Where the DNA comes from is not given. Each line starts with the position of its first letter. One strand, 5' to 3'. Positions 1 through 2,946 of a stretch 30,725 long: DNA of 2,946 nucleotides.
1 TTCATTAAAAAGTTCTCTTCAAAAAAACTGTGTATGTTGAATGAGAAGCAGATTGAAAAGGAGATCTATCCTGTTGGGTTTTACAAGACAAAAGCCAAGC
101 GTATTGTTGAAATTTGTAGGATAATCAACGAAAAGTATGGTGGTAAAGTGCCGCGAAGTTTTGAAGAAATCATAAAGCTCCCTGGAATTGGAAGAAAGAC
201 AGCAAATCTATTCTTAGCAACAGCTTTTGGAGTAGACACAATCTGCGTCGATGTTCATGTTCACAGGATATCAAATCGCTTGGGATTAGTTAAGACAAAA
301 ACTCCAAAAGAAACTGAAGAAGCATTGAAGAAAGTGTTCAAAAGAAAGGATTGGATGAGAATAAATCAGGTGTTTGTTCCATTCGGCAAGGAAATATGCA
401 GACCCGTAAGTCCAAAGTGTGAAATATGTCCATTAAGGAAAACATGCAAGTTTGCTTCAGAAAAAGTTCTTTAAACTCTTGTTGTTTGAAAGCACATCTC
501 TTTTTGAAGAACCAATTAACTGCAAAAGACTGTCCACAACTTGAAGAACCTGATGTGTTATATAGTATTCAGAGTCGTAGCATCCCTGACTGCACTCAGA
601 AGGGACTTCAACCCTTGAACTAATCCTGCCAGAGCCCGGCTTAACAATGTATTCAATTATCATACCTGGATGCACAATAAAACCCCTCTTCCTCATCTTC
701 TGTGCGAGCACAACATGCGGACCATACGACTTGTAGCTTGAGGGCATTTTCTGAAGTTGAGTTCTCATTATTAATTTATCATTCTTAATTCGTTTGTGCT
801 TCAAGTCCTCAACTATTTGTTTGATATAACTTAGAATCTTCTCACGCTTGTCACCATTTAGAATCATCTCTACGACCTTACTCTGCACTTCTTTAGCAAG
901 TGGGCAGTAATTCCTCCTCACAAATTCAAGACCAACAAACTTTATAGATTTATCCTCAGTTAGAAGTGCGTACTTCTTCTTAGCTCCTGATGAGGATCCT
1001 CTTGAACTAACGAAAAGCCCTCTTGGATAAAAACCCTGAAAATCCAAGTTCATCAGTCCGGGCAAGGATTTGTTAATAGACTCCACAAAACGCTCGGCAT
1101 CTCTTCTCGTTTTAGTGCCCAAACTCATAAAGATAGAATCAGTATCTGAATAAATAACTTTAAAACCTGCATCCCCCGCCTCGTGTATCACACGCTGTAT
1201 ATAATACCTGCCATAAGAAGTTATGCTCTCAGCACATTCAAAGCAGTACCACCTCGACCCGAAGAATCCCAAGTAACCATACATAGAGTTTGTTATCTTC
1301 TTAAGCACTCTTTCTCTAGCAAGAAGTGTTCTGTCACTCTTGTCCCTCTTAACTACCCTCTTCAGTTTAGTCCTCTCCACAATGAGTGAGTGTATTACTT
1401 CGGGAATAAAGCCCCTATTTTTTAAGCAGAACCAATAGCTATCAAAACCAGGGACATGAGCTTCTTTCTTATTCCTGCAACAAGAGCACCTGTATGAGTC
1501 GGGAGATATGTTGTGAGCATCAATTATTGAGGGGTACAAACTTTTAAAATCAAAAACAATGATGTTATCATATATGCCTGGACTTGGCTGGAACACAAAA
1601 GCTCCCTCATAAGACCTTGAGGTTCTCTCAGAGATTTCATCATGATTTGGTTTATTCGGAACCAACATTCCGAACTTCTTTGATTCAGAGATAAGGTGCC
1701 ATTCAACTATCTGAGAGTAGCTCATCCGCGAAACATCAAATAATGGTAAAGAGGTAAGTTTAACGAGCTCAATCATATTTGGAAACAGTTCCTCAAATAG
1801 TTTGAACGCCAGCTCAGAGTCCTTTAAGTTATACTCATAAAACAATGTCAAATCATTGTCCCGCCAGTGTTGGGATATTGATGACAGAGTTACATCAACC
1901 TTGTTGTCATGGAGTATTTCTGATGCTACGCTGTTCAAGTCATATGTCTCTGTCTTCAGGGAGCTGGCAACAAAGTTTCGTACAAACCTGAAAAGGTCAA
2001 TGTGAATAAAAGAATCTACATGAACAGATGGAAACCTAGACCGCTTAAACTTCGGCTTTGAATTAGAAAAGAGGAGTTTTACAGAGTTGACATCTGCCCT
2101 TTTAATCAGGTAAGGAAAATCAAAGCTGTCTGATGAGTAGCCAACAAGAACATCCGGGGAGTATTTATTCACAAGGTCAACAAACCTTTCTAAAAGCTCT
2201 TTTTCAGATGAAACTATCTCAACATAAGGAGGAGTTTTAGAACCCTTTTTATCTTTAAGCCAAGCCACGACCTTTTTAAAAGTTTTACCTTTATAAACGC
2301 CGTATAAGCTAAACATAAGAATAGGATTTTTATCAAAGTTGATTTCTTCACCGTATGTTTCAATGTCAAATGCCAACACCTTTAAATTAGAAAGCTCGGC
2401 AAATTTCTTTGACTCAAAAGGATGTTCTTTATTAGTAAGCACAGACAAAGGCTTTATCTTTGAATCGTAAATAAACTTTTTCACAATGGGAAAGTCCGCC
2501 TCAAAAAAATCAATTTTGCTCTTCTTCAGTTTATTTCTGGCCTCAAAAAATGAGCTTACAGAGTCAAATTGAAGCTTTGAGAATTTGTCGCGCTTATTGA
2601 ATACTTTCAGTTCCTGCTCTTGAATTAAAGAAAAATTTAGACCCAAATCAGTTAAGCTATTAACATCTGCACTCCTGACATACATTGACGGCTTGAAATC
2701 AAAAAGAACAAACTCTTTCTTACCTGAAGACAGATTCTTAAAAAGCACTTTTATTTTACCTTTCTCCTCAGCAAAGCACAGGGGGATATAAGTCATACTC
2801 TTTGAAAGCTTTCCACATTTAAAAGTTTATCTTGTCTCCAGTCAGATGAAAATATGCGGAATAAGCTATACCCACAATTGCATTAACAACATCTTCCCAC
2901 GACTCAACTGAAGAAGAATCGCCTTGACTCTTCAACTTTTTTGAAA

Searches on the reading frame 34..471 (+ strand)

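Call 14: search_protein_families(library=pfam, proteins=[window:34-471:+], max_evalue=0.001)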
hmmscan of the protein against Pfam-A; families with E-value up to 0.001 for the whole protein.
window:34-471:+ (146 aa): 3 families
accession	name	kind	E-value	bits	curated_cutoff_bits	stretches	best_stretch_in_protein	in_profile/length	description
PF00730.31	HhH-GPD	-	7.4e-18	65.3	26.2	1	2-103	36-107/108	HhH-GPD superfamily base excision DNA repair protein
PF00633.29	HHH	-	3e-09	36.7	24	1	34-62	1-29/30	Helix-hairpin-helix motif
PF22175.2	Ogg-HhH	-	0.00063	19.8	27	1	3-92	54-155/173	8-oxoguanine DNA glycosylase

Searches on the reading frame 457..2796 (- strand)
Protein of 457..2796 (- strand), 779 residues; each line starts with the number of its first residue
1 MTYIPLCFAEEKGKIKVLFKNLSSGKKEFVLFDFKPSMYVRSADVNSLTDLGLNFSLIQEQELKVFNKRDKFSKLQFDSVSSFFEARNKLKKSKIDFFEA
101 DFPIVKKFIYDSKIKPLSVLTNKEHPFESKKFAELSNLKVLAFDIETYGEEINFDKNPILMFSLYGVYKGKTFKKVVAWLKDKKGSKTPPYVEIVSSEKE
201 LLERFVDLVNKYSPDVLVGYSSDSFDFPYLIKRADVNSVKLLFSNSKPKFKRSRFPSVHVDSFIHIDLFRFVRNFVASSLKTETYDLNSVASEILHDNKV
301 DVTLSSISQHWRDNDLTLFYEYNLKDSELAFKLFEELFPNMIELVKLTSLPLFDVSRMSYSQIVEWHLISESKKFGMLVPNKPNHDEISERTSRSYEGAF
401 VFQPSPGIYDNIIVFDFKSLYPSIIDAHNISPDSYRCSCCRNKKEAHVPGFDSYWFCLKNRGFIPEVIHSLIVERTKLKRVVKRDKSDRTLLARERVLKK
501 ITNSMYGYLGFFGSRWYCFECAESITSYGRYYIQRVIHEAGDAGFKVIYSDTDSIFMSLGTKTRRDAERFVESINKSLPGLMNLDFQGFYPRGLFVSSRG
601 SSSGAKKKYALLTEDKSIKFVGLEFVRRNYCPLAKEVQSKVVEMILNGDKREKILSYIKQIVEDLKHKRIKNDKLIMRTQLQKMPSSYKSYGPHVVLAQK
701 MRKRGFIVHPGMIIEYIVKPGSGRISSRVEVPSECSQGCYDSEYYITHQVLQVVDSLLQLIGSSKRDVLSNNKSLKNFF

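Call 14: search_protein_families(library=pfam, proteins=[window:457-2796:-], max_evalue=0.001)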
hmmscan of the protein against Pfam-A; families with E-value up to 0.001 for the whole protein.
window:457-2796:- (779 aa): 3 families
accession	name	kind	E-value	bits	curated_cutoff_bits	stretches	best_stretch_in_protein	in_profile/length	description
PF00136.26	DNA_pol_B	-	4e-61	207.6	23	1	361-760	12-452/453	DNA polymerase family B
PF03104.25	DNA_pol_B_exo1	-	2.4e-26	93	23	1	96-290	2-242/242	DNA polymerase family B, exonuclease domain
PF10108.15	DNA_pol_B_exo2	-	4.2e-08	33.6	24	1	195-326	34-162/213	Predicted 3'-5' exonuclease related to the exonuclease domain of PolB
